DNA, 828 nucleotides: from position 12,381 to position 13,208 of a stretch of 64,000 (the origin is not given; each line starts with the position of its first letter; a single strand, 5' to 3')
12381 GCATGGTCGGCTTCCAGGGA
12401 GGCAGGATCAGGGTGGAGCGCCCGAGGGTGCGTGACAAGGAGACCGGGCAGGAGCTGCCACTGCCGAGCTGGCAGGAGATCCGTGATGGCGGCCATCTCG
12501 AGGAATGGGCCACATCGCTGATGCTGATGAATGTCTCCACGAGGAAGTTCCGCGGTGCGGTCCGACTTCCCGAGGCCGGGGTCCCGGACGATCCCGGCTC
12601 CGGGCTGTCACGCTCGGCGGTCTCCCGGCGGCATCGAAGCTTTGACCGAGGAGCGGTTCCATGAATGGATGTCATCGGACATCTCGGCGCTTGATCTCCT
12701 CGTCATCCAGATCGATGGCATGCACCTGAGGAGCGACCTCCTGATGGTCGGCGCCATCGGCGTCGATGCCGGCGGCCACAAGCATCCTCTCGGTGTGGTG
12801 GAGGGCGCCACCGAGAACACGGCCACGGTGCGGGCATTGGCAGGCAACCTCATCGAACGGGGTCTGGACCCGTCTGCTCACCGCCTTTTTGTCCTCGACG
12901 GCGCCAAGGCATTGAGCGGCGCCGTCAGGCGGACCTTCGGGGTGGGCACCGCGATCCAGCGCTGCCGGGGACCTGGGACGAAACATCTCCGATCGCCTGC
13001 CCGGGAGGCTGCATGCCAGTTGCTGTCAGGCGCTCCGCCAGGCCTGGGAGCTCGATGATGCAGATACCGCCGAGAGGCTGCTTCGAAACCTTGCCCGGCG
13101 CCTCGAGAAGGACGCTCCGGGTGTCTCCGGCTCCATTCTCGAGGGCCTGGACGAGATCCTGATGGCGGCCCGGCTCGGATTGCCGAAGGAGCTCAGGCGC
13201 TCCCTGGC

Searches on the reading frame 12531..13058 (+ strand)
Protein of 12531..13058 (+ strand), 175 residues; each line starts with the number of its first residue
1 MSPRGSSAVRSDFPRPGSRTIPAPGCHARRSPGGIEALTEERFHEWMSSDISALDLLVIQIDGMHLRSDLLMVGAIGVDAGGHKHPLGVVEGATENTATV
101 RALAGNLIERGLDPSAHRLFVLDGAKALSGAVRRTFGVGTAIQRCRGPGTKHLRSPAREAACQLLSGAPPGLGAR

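Call 52: search_protein_families(library=pfam, proteins=[window:12531-13058:+], max_evalue=0.001)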
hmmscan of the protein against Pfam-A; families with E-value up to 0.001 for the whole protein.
window:12531-13058:+ (175 aa): 1 family
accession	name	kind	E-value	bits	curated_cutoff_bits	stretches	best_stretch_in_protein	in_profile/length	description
PF00872.24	Transposase_mut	-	8.2e-07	28.7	21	1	55-146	166-254/379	Transposase, Mutator family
